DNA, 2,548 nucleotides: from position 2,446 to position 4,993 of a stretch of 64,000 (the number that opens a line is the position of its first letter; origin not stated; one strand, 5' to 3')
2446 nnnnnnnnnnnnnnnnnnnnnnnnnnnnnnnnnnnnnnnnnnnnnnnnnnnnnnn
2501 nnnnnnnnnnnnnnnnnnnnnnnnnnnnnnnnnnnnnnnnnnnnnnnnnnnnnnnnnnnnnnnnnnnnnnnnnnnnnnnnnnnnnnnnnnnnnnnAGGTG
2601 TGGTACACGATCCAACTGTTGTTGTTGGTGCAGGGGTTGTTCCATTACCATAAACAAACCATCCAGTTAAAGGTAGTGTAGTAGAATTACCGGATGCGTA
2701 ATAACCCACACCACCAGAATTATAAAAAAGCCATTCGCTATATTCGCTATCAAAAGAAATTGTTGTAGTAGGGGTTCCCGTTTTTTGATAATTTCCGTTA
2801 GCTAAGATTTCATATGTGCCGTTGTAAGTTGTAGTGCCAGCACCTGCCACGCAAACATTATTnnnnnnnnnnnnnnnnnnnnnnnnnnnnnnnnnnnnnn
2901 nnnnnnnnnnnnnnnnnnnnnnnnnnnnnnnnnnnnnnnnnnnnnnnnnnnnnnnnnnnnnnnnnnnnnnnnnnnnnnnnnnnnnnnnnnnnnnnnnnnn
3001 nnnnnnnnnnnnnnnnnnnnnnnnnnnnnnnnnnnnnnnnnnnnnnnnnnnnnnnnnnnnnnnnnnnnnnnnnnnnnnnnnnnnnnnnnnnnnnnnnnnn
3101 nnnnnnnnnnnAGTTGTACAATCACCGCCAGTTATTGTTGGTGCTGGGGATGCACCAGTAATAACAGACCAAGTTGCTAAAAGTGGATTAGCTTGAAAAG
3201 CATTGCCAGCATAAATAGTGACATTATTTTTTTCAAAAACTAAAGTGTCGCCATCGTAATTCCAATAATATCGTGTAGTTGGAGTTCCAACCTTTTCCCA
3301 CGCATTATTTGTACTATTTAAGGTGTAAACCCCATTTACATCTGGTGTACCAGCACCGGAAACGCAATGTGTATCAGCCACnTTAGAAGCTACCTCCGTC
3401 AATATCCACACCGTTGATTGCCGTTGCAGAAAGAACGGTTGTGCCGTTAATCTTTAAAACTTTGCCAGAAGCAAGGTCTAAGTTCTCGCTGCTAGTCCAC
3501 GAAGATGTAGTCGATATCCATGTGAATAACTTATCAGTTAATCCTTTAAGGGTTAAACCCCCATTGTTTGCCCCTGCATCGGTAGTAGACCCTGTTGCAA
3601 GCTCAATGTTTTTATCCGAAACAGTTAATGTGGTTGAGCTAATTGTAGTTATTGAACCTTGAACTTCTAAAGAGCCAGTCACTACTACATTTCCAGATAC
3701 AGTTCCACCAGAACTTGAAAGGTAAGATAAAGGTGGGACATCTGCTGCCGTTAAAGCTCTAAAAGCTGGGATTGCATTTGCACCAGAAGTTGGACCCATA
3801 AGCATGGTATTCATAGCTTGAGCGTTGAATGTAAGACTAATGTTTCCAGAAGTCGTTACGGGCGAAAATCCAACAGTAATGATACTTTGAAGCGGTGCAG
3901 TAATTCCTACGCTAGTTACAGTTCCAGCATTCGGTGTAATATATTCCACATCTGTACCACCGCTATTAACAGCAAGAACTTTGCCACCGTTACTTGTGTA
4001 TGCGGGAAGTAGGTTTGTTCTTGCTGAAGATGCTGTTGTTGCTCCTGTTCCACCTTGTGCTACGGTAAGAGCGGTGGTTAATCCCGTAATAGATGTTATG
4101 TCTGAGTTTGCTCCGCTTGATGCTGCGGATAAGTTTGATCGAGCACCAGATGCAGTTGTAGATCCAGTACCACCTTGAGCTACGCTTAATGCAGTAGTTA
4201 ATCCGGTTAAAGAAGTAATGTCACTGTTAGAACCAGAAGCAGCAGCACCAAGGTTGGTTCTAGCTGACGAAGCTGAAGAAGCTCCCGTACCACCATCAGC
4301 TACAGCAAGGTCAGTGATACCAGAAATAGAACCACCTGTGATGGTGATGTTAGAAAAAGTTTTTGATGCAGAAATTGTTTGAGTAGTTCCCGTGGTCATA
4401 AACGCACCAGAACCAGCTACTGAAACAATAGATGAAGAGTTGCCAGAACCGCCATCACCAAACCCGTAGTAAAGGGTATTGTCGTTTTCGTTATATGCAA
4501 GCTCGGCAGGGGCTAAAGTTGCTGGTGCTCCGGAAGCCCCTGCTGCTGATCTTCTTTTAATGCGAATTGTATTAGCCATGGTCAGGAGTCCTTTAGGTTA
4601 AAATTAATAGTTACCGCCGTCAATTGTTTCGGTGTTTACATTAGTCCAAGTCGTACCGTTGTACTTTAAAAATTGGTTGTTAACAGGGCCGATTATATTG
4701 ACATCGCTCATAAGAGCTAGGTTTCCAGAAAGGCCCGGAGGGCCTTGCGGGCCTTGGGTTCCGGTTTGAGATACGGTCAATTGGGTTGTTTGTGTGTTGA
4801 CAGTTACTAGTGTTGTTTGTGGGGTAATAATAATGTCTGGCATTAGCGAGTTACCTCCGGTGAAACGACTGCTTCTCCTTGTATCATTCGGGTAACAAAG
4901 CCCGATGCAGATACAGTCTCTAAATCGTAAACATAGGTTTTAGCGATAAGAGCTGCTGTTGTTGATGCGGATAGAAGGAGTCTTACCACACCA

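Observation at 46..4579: Modular tail fibres: an IPT/TIG domain and (PT)7 linker grafted onto a fibre that re-uses the neighbouring fibre's N-terminal anchor motif internally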

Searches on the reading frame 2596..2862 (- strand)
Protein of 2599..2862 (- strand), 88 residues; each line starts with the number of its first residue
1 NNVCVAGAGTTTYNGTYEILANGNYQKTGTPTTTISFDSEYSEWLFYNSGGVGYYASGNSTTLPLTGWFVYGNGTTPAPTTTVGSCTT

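Call 29: search_protein_families(library=pfam, proteins=[window:2599-2862:-], max_evalue=10)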
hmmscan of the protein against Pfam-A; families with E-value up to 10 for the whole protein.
seq(88 aa): 1 family
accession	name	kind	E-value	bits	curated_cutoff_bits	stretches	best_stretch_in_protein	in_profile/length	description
PF15448.11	NTS_2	-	0.26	12.3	25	1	37-57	27-47/50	N-terminal segments of P. falciparum erythrocyte membrane protein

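Call 35: find_homologous_proteins(query=A2, max_evalue=0.001)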
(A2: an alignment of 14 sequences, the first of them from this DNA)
Query A2 (14 sequences) (89 aa, profile of the alignment): 8 proteins with E <= 0.001 among 545 candidates.
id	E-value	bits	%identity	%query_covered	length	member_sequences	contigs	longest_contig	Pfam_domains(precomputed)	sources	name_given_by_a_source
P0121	3.0e-23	100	82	98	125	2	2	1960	-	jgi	jgi:hypothetical protein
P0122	3.5e-22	97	33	97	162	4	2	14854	-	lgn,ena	-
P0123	4.9e-21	93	83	93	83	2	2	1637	-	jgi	jgi:hypothetical protein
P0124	4.0e-12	64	41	46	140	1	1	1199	-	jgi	jgi:hypothetical protein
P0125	1.6e-11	63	35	89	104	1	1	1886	-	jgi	jgi:hypothetical protein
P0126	3.3e-8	52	34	90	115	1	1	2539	-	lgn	-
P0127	3.3e-7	49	32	98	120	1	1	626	-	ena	-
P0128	1.2e-6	47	33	94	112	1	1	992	-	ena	-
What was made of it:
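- Tried and rejected: The profile search for CxxGAG homologues in the 5.8-billion-protein set returned only eight small proteins and missed known members, probably because of the word index (call 35).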

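Call 38: find_encoding_contigs(protein=P0122, flank=8000, max_places=2)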
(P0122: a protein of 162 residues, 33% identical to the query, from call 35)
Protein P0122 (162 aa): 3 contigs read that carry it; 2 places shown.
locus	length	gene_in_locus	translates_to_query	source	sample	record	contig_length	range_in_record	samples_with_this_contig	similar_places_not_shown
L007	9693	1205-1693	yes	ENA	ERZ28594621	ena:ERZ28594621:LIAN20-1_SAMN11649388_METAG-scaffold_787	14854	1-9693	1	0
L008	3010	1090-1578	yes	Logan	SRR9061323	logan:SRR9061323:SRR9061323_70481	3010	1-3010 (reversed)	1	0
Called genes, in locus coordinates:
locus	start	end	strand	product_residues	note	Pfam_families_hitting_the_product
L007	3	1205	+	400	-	?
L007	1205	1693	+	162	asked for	-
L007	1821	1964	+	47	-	-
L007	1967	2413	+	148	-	-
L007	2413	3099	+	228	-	PF07484:Collar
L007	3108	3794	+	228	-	PF07484:Collar, PF21939:Gp10_C (weak)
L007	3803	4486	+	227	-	PF07484:Collar, PF21939:Gp10_C (faint)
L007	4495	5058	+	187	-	-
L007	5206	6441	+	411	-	PF00535:Glycos_transf_2, PF13489:Methyltransf_23, PF08241:Methyltransf_11 (weak)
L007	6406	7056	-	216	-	PF20043:DUF6445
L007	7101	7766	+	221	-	PF01755:Glyco_transf_25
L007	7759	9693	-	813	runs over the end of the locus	PF13578:Methyltransf_24 (weak), PF00535:Glycos_transf_2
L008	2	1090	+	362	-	?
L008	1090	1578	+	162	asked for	-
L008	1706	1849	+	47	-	-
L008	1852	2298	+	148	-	-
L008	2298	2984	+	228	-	PF07484:Collar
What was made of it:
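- In L007 and L008, P0122 sits directly after a fibre gene with a stop/start overlap (call 38).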

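Call 44: predict_structure(alignment_id=A2)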
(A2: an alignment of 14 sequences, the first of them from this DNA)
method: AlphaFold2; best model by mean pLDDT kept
length: 89 residues; sequences in the alignment: 14
mean_pLDDT: 92.4   pTM: 0.82
mean pLDDT of the five models: 92.4, 92.2, 91.8, 91.7, 91.6
residues with pLDDT >= 90: 74; 70-90: 13; 50-70: 2; < 50: 0
segments of 3 or more residues with pLDDT < 50: none
pLDDT, mean of each block of 10 residues (from residue 1): 94 95 94 95 94 90 88 96 85
secondary structure, 60 per line:
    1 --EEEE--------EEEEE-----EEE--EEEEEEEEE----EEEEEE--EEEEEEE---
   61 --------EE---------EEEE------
elements in order: E3-6 E15-19 E25-27 E30-38 E43-48 E51-57 E80-83
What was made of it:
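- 2605..2862 (-): CxxGAG domain copy 2, residues 184-269. AlphaFold2 on alignment A2: mean pLDDT 92.4, seven strands (call 44).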

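Call 53: fold_search(model_id=the predicted structure, library=viral)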
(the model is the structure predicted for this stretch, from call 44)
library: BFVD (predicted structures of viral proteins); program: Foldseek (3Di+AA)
matches with E <= 10: 510; with E <= 0.001: 0
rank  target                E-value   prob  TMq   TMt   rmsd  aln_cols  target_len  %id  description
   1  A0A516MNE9            2.1e-03  1.00  0.75  0.27   2.8       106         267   24  (no name in the UniProt tables at hand)
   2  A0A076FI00            6.3e-01  0.89  0.61  0.18   3.9        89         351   11  Putative calpain family thiol protease [Aureococcus anophagefferens virus]
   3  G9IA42                7.8e-01  0.38  0.35  0.36   8.3        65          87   12  (no name in the UniProt tables at hand)
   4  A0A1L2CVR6            8.8e-01  0.14  0.31  0.13  12.4       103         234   17  Structural protein [Pectobacterium phage vB_PcaM_CBB]
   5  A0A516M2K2            9.3e-01  0.16  0.31  0.08  12.5        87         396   11  (no name in the UniProt tables at hand)
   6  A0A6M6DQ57            1.2e+00  0.11  0.21  0.13   5.0        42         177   19  (no name in the UniProt tables at hand)
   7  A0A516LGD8            1.3e+00  0.14  0.30  0.04  11.5        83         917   16  (no name in the UniProt tables at hand)
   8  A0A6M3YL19            1.5e+00  0.21  0.34  0.06   8.7        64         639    9  (no name in the UniProt tables at hand)
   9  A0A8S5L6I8            1.6e+00  0.47  0.37  0.11   3.6        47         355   21  Uncharacterized protein [Myoviridae sp. ctA4D8]
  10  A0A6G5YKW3            1.6e+00  0.16  0.25  0.22   8.5        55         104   20  (no name in the UniProt tables at hand)
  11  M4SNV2                1.6e+00  0.14  0.29  0.15  12.3        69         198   12  Uncharacterized protein [Cyanophage KBS-P-1A]
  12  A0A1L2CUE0            1.6e+00  0.14  0.24  0.08   8.8        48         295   17  Uncharacterized protein [Pectobacterium phage vB_PcaM_CBB]
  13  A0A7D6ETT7            1.6e+00  0.12  0.32  0.29  10.8        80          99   10  Uncharacterized protein [Aeromonas phage D3]
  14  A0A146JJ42            1.6e+00  0.08  0.26  0.16  12.5        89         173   16  (no name in the UniProt tables at hand)
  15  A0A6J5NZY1            1.7e+00  0.54  0.28  0.26   2.2        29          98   14  Uncharacterized protein [uncultured Caudovirales phage]
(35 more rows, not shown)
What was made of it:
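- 2605..2862 (-): One BFVD match, TM 0.75 (call 53).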

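Call 65: find_related_loci(query=A2, collection=viral_contigs, flank=4000)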
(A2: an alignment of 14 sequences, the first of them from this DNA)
Query A2 (89 aa) in viral_contigs; peptide patterns used: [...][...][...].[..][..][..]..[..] (x = any residue, [..] = any of these).
28 stretches matched a pattern; 23 encode a relative of the query (tblastn E <= 1e-3); 23 distinct loci.
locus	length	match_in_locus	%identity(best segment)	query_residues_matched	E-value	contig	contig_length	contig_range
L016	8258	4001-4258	82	1-87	1e-42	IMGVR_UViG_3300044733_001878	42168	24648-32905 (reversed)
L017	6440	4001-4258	82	1-87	1e-42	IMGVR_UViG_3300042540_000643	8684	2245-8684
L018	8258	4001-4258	82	1-87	1e-42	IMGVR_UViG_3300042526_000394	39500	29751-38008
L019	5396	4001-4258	82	1-87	1e-42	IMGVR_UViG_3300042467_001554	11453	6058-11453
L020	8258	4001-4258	82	1-87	1e-42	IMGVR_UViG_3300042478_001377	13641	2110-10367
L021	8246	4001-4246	54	4-86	1e-22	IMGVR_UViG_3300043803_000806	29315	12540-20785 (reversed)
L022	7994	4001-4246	54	4-86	2e-22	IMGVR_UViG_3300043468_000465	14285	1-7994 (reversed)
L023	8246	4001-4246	53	4-86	1e-22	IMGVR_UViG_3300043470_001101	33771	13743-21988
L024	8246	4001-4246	53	4-86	8e-22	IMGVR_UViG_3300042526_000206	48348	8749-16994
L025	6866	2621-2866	53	4-86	8e-22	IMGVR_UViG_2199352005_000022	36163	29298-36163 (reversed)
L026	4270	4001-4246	53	4-86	1e-21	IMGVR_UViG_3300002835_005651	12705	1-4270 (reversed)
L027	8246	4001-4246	51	4-86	1e-19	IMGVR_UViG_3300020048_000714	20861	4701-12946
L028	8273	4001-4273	40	4-86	1e-11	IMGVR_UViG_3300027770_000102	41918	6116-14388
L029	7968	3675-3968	35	1-88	8e-10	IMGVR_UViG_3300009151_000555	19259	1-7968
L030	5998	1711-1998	36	1-86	1e-9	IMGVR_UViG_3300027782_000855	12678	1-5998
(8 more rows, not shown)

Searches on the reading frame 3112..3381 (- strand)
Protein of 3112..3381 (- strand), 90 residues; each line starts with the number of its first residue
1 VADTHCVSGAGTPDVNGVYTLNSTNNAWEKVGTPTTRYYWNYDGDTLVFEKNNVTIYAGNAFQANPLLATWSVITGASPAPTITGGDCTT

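Call 29: search_protein_families(library=pfam, proteins=[window:3112-3381:-], max_evalue=10)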
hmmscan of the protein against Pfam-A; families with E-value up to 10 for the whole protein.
seq(90 aa): 1 family
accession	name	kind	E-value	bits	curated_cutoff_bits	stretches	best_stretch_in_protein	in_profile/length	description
PF13415.12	Kelch_3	-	1.1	9.9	22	1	11-36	11-38/48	Galactose oxidase, central domain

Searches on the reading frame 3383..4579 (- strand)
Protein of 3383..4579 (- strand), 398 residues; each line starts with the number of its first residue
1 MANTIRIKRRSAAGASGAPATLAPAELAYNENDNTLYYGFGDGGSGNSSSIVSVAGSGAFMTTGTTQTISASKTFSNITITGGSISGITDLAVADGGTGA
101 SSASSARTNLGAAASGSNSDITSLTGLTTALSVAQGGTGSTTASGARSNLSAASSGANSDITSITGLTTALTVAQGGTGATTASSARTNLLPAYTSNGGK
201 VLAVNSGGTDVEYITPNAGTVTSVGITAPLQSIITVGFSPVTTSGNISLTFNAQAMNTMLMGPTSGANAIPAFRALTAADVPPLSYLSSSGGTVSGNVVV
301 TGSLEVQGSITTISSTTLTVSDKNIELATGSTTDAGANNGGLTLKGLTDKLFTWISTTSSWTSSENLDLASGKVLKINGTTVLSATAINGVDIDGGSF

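Call 3: search_protein_families(library=pfam, proteins=[window:3383-4579:-], max_evalue=0.1)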
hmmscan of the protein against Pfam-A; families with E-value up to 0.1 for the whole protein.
window:3383-4579:- (398 aa): 0 families

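Call 4: search_protein_families(library=phrogs, proteins=[window:3383-4579:-], max_evalue=0.01)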
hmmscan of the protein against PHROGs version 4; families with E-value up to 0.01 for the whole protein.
window:3383-4579:- (398 aa): 14 families
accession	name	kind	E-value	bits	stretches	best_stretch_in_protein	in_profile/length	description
phrog_11393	-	tail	3.4e-18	66.6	4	42-126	294-377/538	tail fiber protein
phrog_6002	-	head and packaging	6.4e-14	51.5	2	332-389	965-1024/1183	virion structural protein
phrog_35687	-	unknown function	2.1e-12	47.1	2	152-189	275-312/653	-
phrog_10305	-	tail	4.6e-12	46.4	2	147-190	463-505/1005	tail fiber protein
phrog_34307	-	unknown function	1.1e-11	45.4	2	142-230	142-218/407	-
phrog_12321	-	tail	2.8e-11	43.4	2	152-190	84-122/695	tail fiber protein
phrog_30158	-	unknown function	4.1e-10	39.7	1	100-388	149-447/779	-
phrog_30390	-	unknown function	2e-09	37.5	2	132-255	254-379/766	-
phrog_20500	-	tail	8.7e-09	34.5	2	143-188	542-586/1365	tail protein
phrog_1591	-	tail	1e-08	36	2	164-251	174-247/484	tail fiber protein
phrog_6578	-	tail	2.8e-08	33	1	90-126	357-397/1210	tail fiber protein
phrog_35753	-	unknown function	4.1e-08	34.8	2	92-156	49-116/131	-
phrog_5481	-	tail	1.7e-05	24.5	0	128-377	553-814/1043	tail fiber protein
phrog_10316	-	tail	0.0033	15.9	0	166-190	408-432/1471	tail fiber protein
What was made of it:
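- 3383..4579 (-): Fibre 1 CDS (398 aa). N-terminal anchor unit, repeat region, conserved C-terminus …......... PHROG tail-fibre families, best E = 3.4e-18 (call 4).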

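Call 27: search_solved_structures(query=window:3383-4579:-, max_evalue=1, show_alignments=2)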
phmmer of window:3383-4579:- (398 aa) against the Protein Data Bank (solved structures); distinct sequences matched with E-value up to 1: 2.
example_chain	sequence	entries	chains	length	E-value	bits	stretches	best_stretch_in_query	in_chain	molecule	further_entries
7z47_D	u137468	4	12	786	1.8e-09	40.6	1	103-190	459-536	Putative tail fiber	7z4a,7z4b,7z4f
8vbx_R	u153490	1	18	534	2e-08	37.1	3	152-190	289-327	Tail fiber (gp47)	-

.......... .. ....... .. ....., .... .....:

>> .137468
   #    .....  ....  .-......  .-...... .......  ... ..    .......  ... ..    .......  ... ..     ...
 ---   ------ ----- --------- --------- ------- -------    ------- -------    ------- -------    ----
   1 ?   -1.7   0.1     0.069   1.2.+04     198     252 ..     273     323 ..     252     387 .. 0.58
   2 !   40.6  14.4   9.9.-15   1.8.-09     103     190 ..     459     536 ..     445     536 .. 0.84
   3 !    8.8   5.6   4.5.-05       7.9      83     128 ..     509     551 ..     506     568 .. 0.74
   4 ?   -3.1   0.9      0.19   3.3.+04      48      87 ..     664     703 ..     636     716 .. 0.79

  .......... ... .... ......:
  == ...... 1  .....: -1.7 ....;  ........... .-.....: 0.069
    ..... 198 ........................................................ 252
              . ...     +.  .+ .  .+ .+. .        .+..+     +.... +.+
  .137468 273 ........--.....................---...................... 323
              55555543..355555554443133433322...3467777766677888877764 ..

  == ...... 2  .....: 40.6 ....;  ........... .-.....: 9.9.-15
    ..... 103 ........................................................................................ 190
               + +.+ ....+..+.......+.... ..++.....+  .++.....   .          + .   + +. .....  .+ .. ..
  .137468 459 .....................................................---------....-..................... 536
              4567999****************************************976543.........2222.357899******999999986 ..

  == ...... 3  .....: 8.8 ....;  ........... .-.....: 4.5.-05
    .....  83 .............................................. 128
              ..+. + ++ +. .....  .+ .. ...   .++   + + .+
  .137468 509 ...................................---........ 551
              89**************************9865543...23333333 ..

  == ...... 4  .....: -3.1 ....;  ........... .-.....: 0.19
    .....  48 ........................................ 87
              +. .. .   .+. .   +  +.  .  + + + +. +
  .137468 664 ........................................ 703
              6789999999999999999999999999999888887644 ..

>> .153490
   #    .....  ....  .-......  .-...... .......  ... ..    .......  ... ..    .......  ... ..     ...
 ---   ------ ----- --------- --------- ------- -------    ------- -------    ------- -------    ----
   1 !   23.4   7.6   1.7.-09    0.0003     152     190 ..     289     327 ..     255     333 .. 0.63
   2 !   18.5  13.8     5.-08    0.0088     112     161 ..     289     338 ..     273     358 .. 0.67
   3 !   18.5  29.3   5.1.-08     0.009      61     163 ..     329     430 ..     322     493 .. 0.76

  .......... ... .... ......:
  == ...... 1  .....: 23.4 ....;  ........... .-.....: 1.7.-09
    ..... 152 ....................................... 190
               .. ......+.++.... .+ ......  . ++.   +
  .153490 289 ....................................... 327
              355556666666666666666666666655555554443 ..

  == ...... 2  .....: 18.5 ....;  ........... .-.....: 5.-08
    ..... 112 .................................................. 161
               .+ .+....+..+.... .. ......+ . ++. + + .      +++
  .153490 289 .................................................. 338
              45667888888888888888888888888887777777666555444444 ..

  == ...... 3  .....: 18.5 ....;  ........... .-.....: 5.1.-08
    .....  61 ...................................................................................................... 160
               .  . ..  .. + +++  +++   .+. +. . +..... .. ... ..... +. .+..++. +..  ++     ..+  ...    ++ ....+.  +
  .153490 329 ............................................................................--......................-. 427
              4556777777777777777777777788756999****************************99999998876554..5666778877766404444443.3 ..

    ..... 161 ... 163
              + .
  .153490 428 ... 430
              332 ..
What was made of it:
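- On Phage tail fibre (generic): Fibre 1 hits PHROG tail-fibre families (call 4) and solved tail fibres 7z47 and 8vbx (call 27).
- Closest known: Repeat-containing tail fibres of phage SU10. Same: The 40-aa repeat of fibre 1 (…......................…AR.NLG) matches these solved fibres, with E = 1.8e-9 and 2e-8 (call 27).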

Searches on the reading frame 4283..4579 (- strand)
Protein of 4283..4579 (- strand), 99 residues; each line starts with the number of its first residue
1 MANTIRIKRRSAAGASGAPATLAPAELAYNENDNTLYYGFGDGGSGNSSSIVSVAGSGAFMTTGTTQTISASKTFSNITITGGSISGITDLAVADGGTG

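Call 29: search_protein_families(library=pfam, proteins=[window:4331-4579:-], max_evalue=10)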
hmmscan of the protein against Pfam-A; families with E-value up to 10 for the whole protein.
seq(83 aa): 2 families
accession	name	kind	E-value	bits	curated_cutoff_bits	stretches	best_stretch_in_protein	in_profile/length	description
PF04551.19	GcpE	-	0.15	11.5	32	1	16-74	172-230/343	GcpE protein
PF18338.7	BppL_N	-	0.38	10.9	25.8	1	62-76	8-21/25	Lower baseplate protein N-terminal domain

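Call 89: find_related_loci(query=window:4283-4579:-, collection=viral_contigs, flank=3000)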
Query seq(99 aa) (99 aa) in viral_contigs; peptide patterns used: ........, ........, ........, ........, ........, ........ (x = any residue, [..] = any of these).
599 stretches matched a pattern (row limit reached: there are more); 510 encode a relative of the query (tblastn E <= 1e-3); the best 80 are kept; 80 distinct loci.
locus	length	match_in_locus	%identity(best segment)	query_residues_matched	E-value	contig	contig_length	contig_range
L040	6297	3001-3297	79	1-99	6e-48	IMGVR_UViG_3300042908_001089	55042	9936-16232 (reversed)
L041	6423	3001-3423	49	1-99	2e-34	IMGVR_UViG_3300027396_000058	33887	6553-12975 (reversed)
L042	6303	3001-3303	65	1-99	3e-33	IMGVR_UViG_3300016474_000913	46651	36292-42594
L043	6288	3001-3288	62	1-99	2e-30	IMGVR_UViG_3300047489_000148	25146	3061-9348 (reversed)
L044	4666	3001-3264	59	1-87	4e-30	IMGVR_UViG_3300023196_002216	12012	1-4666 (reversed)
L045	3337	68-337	58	1-89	8e-30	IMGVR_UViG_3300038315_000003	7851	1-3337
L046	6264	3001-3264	58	1-87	2e-29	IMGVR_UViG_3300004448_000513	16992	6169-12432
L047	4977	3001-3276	58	1-89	2e-29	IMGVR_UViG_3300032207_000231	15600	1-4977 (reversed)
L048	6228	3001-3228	64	1-76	4e-29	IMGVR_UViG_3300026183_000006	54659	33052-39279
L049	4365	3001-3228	67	1-76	1e-28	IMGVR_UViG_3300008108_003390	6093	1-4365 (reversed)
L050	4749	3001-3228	66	1-76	2e-28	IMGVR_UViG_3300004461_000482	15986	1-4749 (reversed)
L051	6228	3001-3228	58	1-76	2e-26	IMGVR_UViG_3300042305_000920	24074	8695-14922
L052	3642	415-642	58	1-76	3e-26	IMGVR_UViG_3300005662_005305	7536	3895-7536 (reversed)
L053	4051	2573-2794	66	1-76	4e-26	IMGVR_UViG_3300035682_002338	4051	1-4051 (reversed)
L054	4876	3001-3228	58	1-76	3e-26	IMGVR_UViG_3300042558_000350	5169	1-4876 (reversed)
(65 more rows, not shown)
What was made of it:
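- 3383..4579 (-): IMG/VR holds at least 510 related loci (call 89).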

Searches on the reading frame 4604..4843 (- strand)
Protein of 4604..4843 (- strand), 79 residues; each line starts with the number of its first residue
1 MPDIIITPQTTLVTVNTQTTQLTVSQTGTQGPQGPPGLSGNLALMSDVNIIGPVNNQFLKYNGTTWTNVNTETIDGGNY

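Call 3: search_protein_families(library=pfam, proteins=[window:4604-4843:-], max_evalue=0.1)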
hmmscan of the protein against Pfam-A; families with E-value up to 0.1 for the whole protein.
window:4604-4843:- (79 aa): 0 families
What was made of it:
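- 4604..4843 (-): 79-aa mini-fibre/adaptor gene. Four G-x-y triplets (nt 4724-4762) and a C-terminus ….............…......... No Pfam Collagen hit (call 3).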

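Call 4: search_protein_families(library=phrogs, proteins=[window:4604-4843:-], max_evalue=0.01)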
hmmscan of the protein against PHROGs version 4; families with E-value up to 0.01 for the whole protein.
window:4604-4843:- (79 aa): 1 family
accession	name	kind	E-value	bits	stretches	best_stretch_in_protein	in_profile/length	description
phrog_9729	-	tail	0.003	17.2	1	39-77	547-585/750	tail fiber protein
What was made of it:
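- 4604..4843 (-): Weak PHROG tail-fibre hit, E = 0.003 (call 4).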
